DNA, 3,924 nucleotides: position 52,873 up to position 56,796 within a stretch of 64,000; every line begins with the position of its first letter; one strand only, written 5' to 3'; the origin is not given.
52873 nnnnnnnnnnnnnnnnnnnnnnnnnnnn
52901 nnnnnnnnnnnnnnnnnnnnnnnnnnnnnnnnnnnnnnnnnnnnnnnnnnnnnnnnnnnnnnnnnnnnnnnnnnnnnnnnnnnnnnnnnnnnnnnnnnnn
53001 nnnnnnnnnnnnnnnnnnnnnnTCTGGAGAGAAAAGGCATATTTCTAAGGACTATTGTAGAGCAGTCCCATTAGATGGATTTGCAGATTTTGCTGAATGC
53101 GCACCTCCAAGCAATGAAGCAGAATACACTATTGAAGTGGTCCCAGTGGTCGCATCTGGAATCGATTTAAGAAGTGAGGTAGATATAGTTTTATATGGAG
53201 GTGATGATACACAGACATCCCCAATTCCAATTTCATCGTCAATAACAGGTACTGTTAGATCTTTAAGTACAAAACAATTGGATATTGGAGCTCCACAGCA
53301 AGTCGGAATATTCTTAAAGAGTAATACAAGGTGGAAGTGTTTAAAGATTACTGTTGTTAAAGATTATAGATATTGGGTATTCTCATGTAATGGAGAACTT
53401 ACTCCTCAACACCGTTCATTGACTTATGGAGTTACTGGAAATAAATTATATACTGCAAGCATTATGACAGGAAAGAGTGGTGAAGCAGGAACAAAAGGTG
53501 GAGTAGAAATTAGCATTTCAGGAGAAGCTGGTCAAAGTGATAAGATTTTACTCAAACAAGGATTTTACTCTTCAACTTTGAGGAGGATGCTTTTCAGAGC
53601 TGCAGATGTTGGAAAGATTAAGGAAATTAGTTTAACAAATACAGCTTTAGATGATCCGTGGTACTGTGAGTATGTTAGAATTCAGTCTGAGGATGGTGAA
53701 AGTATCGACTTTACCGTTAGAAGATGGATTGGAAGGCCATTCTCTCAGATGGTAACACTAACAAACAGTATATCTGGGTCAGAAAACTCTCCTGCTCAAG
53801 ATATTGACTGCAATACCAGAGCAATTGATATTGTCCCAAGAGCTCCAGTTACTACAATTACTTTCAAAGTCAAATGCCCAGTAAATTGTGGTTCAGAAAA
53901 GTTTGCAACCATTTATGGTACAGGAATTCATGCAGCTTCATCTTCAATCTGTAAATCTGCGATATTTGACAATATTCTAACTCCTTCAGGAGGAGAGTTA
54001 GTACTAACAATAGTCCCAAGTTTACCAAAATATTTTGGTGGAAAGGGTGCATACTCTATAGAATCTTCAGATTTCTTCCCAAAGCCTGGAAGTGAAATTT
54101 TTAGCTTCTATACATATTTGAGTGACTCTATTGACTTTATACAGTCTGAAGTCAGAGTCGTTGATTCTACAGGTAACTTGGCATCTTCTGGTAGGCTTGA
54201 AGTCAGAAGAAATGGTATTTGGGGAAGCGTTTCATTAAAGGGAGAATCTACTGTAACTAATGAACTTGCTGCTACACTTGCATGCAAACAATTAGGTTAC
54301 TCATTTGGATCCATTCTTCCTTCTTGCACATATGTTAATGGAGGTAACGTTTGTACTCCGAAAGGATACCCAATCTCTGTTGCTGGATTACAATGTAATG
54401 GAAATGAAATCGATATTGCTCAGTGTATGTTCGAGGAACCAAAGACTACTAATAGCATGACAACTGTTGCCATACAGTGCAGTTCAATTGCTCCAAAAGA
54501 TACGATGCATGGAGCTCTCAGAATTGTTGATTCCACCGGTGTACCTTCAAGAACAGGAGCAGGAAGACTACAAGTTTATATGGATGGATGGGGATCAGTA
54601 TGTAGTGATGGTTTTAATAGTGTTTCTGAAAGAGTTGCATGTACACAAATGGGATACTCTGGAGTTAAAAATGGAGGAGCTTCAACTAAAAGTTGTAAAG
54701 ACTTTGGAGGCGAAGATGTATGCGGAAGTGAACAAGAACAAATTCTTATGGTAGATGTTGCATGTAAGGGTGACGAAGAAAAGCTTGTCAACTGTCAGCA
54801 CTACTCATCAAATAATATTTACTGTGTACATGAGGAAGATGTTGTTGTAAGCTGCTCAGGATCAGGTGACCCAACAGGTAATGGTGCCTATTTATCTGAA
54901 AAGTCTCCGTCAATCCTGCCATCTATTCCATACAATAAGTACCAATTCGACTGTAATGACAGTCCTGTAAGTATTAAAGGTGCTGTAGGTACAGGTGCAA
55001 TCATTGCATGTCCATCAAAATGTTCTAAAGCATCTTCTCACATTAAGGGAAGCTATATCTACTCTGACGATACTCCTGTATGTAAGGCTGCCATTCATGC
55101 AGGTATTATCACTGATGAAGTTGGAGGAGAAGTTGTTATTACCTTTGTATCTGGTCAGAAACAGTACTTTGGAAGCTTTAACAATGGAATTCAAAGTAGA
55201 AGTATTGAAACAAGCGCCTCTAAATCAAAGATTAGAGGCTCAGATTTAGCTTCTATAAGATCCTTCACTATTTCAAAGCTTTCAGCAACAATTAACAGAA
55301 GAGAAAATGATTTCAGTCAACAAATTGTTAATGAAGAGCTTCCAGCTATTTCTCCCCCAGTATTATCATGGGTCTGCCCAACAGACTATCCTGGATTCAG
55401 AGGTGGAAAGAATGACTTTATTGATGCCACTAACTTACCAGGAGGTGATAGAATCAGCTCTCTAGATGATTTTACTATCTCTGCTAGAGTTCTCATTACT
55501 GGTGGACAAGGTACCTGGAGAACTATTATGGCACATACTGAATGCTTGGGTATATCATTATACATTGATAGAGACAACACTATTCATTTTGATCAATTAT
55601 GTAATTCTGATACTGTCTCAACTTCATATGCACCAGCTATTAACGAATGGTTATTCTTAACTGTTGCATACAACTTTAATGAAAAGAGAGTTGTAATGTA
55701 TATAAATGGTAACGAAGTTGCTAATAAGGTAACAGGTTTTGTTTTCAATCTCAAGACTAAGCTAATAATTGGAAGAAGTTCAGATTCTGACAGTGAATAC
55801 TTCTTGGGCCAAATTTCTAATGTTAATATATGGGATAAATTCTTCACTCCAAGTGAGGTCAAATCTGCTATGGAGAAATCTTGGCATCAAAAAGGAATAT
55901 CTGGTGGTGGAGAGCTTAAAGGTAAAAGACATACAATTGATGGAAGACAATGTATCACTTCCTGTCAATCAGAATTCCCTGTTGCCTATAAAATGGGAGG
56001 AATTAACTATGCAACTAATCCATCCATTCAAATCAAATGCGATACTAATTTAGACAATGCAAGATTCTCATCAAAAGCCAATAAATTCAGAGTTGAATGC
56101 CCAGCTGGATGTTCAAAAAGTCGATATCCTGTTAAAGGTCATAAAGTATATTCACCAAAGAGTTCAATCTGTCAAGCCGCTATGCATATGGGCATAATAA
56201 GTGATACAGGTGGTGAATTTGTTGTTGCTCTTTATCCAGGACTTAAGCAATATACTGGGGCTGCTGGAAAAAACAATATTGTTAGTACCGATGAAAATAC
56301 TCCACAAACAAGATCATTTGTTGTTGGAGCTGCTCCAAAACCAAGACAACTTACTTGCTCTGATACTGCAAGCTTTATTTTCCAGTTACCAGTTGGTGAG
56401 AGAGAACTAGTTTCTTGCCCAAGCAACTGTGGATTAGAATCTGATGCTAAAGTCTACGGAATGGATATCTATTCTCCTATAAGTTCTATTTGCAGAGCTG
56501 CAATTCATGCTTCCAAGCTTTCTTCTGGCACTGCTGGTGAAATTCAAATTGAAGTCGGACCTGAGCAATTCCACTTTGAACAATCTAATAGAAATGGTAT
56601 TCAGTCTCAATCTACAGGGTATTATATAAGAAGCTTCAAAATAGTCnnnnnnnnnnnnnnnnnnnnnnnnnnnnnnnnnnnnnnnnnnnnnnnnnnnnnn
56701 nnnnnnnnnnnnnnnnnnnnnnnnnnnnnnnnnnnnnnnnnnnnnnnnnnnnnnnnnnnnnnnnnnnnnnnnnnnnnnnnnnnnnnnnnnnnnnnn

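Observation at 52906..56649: Multi-LCCL / SRCR / PLAT / LamG adhesive protein (CCp3/LAP1-like) with four LCCL modules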

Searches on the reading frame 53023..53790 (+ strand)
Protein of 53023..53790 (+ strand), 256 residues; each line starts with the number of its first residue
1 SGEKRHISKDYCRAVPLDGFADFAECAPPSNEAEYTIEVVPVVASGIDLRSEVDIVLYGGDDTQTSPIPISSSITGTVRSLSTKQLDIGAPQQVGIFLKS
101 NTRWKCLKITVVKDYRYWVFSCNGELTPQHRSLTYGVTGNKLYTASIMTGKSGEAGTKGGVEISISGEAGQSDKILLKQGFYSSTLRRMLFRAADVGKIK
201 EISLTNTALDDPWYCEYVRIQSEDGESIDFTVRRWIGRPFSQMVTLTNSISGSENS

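Call 66: predict_structure(alignment_id=A3)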
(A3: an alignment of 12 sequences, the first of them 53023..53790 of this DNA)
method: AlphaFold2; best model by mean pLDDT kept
length: 256 residues; sequences in the alignment: 12
mean_pLDDT: 85.7   pTM: 0.63
mean pLDDT of the five models: 85.7, 85.7, 85.5, 85.1, 83.6
residues with pLDDT >= 90: 124; 70-90: 103; 50-70: 16; < 50: 13
segments of 3 or more residues with pLDDT < 50: 1-3, 5-7, 250-256
pLDDT, mean of each block of 10 residues (from residue 1): 50 68 72 93 91 94 93 94 92 94 94 88 91 89 91 85 90 87 90 88 91 91 88 87 81 34
secondary structure, 60 per line:
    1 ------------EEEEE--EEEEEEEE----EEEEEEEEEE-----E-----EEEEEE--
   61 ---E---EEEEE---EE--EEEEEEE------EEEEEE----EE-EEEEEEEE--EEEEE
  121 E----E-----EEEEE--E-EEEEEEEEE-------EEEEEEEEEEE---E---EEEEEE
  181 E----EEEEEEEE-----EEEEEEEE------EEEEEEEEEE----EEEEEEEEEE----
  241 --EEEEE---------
elements in order: E13-17 E20-27 E32-41 E53-58 E68-72 E80-86 E93-98 E106-113 E116-121 E132-136 E141-149 E157-167 E175-181 E186-193 E199-206 E213-222 E227-236 E243-247

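Call 68: fold_search(model_id=the predicted structure, library=pdb)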
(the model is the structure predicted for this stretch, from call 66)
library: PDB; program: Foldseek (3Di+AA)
matches with E <= 10: 880; with E <= 0.001: 61
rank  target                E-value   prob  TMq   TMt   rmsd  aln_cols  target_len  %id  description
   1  6ncf_C                1.1e-07  1.00  0.39  0.15   1.6       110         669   27  The structure of Stable-5-Lipoxygenase bound to AKBA (released 2020-05-13)
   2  3v99_A                1.4e-07  1.00  0.38  0.16   2.1       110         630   28  S663D Stable-5-LOX in complex with Arachidonic Acid (released 2012-05-02)
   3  3v92_B                1.5e-07  1.00  0.39  0.15   1.6       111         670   27  S663A Stable-5-LOX (released 2012-05-02)
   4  7ttj_A                1.8e-07  1.00  0.38  0.16   1.8       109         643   28  Stable-5-LOX elongated Ha2 (released 2022-08-31)
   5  7ttl_B                1.8e-07  1.00  0.38  0.16   1.8       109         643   28  Stable-5-LOX elongated Ha2 (4 copies ASU) (released 2022-08-31)
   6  3o8y_B                2.0e-07  1.00  0.38  0.15   2.0       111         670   27  Stable-5-Lipoxygenase (released 2011-01-19)
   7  3v98_B                2.3e-07  1.00  0.36  0.14   2.6       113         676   26  S663D Stable-5-LOX (released 2012-05-02)
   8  3v99_B                2.4e-07  1.00  0.37  0.15   2.0       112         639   27  S663D Stable-5-LOX in complex with Arachidonic Acid (released 2012-05-02)
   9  3v92_A                2.8e-07  1.00  0.39  0.15   1.7       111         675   27  S663A Stable-5-LOX (released 2012-05-02)
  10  3fg3_C                3.1e-07  1.00  0.38  0.15   1.7       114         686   25  Crystal structure of Delta413-417:GS I805W LOX (released 2009-08-18)
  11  3fg3_B                3.1e-07  1.00  0.39  0.15   1.7       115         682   25  Crystal structure of Delta413-417:GS I805W LOX (released 2009-08-18)
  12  3fg1_D                3.1e-07  1.00  0.39  0.15   1.7       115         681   25  Crystal structure of Delta413-417:GS LOX (released 2009-08-18)
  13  3o8y_A                3.1e-07  1.00  0.38  0.15   2.1       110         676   27  Stable-5-Lipoxygenase (released 2011-01-19)
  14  3v98_A                3.3e-07  1.00  0.39  0.15   1.7       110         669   28  S663D Stable-5-LOX (released 2012-05-02)
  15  4qwt_A                3.3e-07  1.00  0.39  0.15   1.7       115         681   25  Anaerobic crystal structure of delta413-417:GS LOX in complex with arachidonate (released 2014-09-24)
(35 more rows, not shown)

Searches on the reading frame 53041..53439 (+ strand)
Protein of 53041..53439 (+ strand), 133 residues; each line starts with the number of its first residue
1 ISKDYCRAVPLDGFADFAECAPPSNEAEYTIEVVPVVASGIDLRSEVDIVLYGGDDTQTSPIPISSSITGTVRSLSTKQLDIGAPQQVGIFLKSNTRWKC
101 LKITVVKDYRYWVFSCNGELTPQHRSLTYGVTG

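Call 74: predict_structure(alignment_id=A4)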
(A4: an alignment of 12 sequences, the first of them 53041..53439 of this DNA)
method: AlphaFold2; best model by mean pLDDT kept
length: 133 residues; sequences in the alignment: 12
mean_pLDDT: 89.5   pTM: 0.76
mean pLDDT of the five models: 89.5, 88.5, 88.5, 88.0, 87.0
residues with pLDDT >= 90: 101; 70-90: 11; 50-70: 18; < 50: 3
segments of 3 or more residues with pLDDT < 50: 1-3
pLDDT, mean of each block of 10 residues (from residue 1): 58 70 81 95 97 94 96 96 96 97 95 95 97 80
secondary structure, 60 per line:
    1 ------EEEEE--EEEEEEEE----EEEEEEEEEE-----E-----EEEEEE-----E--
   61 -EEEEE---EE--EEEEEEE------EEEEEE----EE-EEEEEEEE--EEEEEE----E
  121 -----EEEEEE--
elements in order: E7-11 E14-21 E26-35 E47-52 E62-66 E74-80 E87-92 E100-107 E110-115 E126-131

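Call 76: fold_search(model_id=the predicted structure, library=pdb)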
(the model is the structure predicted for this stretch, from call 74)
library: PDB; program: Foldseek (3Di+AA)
matches with E <= 10: 1230; with E <= 0.001: 106
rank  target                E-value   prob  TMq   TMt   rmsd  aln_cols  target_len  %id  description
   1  3fg3_C                1.3e-07  1.00  0.68  0.14   2.5       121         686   12  Crystal structure of Delta413-417:GS I805W LOX (released 2009-08-18)
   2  7laf_A                1.4e-07  1.00  0.68  0.15   2.7       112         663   17  15-lipoxygenase-2 loop mutant bound to imidazole-based inhibitor (released 2022-01-19)
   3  4qwt_C                1.7e-07  1.00  0.66  0.14   2.9       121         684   12  Anaerobic crystal structure of delta413-417:GS LOX in complex with arachidonate (released 2014-09-24)
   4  3fg3_A                3.2e-07  1.00  0.67  0.14   2.6       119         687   12  Crystal structure of Delta413-417:GS I805W LOX (released 2009-08-18)
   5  3fg1_A                3.2e-07  1.00  0.65  0.14   3.0       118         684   13  Crystal structure of Delta413-417:GS LOX (released 2009-08-18)
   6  3fg1_D                4.7e-07  1.00  0.65  0.14   3.0       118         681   13  Crystal structure of Delta413-417:GS LOX (released 2009-08-18)
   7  3fg1_C                5.0e-07  1.00  0.65  0.14   2.9       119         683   13  Crystal structure of Delta413-417:GS LOX (released 2009-08-18)
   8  1eth_A                6.0e-07  1.00  0.64  0.21   2.8       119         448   18  TRIACYLGLYCEROL LIPASE/COLIPASE COMPLEX (released 1996-12-07)
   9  4qwt_A                7.5e-07  1.00  0.65  0.14   3.1       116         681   14  Anaerobic crystal structure of delta413-417:GS LOX in complex with arachidonate (released 2014-09-24)
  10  3fg3_D                8.4e-07  1.00  0.65  0.14   3.0       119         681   13  Crystal structure of Delta413-417:GS I805W LOX (released 2009-08-18)
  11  4qwt_B                9.4e-07  1.00  0.62  0.14   3.9       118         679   12  Anaerobic crystal structure of delta413-417:GS LOX in complex with arachidonate (released 2014-09-24)
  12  3fg1_B                9.4e-07  1.00  0.62  0.13   3.9       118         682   12  Crystal structure of Delta413-417:GS LOX (released 2009-08-18)
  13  3fg3_B                1.1e-06  1.00  0.62  0.13   3.9       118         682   12  Crystal structure of Delta413-417:GS I805W LOX (released 2009-08-18)
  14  3fg4_C                1.2e-06  1.00  0.61  0.13   3.7       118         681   14  Crystal structure of Delta413-417:GS I805A LOX (released 2009-08-18)
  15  1hpl_A                1.3e-06  1.00  0.64  0.21   5.0       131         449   18  HORSE PANCREATIC LIPASE. THE CRYSTAL STRUCTURE AT 2.3 ANGSTROMS RESOLUTION (released 1994-05-31)
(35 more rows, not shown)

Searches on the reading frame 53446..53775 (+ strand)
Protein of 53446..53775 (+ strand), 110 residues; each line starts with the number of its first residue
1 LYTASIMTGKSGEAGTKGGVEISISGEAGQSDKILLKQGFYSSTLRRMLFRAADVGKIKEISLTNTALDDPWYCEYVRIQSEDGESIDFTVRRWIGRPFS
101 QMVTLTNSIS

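Call 8: search_protein_families(library=pfam, proteins=[window:53446-53775:+], max_evalue=1)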
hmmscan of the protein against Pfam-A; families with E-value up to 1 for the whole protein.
window:53446-53775:+ (110 aa): 1 family
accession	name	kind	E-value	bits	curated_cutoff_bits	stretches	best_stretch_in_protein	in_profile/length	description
PF01477.28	PLAT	-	1.2e-13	52.3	23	1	2-101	1-110/117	PLAT/LH2 domain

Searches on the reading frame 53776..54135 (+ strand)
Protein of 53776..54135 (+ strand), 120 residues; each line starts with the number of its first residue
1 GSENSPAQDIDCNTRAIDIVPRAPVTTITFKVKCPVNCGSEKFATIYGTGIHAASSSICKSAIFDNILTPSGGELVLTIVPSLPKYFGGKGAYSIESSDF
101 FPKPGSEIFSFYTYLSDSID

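Call 8: search_protein_families(library=pfam, proteins=[window:53776-54135:+], max_evalue=1)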
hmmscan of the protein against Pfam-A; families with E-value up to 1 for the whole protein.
window:53776-54135:+ (120 aa): 1 family
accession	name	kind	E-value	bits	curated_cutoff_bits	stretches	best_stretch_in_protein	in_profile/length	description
PF03815.24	LCCL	-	2.3e-20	73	22.6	1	10-103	1-92/96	LCCL domain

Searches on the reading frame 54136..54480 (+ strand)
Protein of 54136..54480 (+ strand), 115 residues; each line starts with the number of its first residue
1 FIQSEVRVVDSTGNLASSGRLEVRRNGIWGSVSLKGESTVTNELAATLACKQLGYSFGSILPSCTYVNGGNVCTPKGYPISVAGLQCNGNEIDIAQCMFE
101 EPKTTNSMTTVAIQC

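Call 8: search_protein_families(library=pfam, proteins=[window:54136-54480:+], max_evalue=1)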
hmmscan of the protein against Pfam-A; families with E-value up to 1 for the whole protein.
window:54136-54480:+ (115 aa): 1 family
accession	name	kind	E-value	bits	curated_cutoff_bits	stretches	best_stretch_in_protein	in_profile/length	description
PF00530.23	SRCR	-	2.5e-14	53.8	26.1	1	12-115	2-99/100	Scavenger receptor cysteine-rich domain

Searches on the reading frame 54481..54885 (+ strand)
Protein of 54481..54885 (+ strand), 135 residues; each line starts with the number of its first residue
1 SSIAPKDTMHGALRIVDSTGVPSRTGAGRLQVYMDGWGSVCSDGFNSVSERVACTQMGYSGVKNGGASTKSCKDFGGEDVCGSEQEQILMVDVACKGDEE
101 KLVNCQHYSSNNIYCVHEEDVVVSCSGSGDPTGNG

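Call 8: search_protein_families(library=pfam, proteins=[window:54481-54885:+], max_evalue=1)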
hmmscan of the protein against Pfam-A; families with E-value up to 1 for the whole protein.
window:54481-54885:+ (135 aa): 2 families
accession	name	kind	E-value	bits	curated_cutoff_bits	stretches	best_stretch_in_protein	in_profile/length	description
PF00530.23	SRCR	-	3.3e-18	66.3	26.1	1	25-126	6-100/100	Scavenger receptor cysteine-rich domain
PF15494.11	SRCR_2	-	2.8e-05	25.1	27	1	30-63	6-42/99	Scavenger receptor cysteine-rich domain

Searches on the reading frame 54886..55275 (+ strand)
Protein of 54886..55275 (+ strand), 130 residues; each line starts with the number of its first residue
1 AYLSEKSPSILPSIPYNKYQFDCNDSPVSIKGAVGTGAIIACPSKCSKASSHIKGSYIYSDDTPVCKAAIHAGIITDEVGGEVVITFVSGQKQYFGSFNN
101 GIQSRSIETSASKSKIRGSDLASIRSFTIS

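Call 8: search_protein_families(library=pfam, proteins=[window:54886-55275:+], max_evalue=1)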
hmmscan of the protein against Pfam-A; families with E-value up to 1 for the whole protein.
window:54886-55275:+ (130 aa): 2 families
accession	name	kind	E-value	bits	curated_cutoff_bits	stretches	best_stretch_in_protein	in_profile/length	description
PF03815.24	LCCL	-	5.3e-24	84.7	22.6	1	30-110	13-92/96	LCCL domain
PF08642.15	Rxt3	-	5.3e-05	24.4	29.9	1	50-83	20-53/127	Histone deacetylation protein Rxt3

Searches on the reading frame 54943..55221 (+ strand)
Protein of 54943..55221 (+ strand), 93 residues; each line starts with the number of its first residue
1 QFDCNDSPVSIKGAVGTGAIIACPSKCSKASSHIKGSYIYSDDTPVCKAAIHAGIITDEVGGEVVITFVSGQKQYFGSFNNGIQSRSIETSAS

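Call 52: find_homologous_proteins(query=A2, max_evalue=0.001)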
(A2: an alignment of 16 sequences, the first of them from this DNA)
Query A2 (16 sequences) (93 aa, profile of the alignment): 12 proteins with E <= 0.001 among 1337 candidates.
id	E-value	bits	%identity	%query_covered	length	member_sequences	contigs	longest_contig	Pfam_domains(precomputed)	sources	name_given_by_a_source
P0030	2.1e-24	103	40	56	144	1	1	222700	PF03815.25,PF08642.17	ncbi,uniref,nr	ncbi:unnamed protein product [Staurois parvus]|uniref:LCCL domain-containing protein n=1 Tax=Stauroi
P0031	2.1e-20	90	43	98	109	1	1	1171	PF03815.25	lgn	-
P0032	2.3e-20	90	44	94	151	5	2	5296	PF03815.25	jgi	-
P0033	3.7e-20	89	44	83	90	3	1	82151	PF03815.25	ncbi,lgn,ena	-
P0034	1.7e-18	84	38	71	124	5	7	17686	PF03815.25,PF08642.17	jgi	jgi:hypothetical protein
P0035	3.8e-16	76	42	87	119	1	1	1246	PF03815.25,PF08642.17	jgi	jgi:hypothetical protein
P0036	4.2e-15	73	33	96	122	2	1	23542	PF03815.25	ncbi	-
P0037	3.8e-14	70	43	70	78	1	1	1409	PF03815.25,PF08642.17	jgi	jgi:hypothetical protein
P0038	8.8e-14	69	45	57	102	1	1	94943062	PF03815.25,PF08642.17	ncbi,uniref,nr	ncbi:hypothetical protein GDO81_017719 [Engystomops pustulosus]|uniref:LCCL domain-containing protei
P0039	2.2e-12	64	38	89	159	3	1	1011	PF03815.25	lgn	-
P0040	8.6e-11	59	34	73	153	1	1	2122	PF03815.25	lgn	-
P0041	3.0e-8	51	36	34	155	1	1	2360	PF00530.24,PF03815.25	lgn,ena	-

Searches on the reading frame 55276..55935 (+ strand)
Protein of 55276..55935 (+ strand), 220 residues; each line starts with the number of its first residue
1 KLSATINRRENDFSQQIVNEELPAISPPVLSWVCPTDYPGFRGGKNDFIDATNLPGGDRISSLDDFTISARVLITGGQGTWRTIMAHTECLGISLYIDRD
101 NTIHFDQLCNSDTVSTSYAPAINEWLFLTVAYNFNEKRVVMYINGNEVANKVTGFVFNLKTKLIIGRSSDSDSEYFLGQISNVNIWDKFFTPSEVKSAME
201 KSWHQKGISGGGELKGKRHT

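Call 8: search_protein_families(library=pfam, proteins=[window:55276-55935:+], max_evalue=1)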
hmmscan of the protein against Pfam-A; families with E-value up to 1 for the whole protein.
window:55276-55935:+ (220 aa): 4 families
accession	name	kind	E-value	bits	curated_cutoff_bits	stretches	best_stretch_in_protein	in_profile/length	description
PF13385.13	Laminin_G_3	-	1.8e-19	70.9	27.6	1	60-196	14-151/151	Concanavalin A-like lectin/glucanases superfamily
PF00354.24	Pentaxin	-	4.3e-06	27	25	1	95-203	57-171/194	Pentaxin family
PF02973.23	Sialidase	-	3.3e-05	23.9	26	1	129-198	107-184/189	Sialidase, N-terminal domain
PF02210.31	Laminin_G_2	-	0.072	14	22.9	1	93-185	21-123/126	Laminin G domain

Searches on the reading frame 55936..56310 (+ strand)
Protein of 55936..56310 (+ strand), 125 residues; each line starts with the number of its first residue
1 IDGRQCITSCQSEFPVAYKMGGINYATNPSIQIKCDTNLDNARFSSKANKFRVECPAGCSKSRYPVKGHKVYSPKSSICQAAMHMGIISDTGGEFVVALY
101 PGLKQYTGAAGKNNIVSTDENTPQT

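Call 8: search_protein_families(library=pfam, proteins=[window:55936-56310:+], max_evalue=1)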
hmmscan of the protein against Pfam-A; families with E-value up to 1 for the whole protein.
window:55936-56310:+ (125 aa): 2 families
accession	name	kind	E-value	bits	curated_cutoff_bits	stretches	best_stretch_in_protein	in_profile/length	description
PF03815.24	LCCL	-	1.8e-25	89.4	22.6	1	33-122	1-91/96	LCCL domain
PF08642.15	Rxt3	-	0.08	14.2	29.9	1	65-100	22-57/127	Histone deacetylation protein Rxt3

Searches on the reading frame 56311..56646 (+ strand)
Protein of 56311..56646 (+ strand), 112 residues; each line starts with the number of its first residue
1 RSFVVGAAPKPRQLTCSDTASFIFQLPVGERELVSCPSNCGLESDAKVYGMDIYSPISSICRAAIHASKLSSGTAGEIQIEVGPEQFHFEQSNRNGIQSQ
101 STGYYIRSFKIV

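Call 8: search_protein_families(library=pfam, proteins=[window:56311-56646:+], max_evalue=1)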
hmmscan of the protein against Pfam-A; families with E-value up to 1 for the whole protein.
window:56311-56646:+ (112 aa): 1 family
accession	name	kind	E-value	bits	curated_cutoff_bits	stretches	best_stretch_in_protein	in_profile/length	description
PF03815.24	LCCL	-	1.3e-22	80.2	22.6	1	14-109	1-96/96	LCCL domain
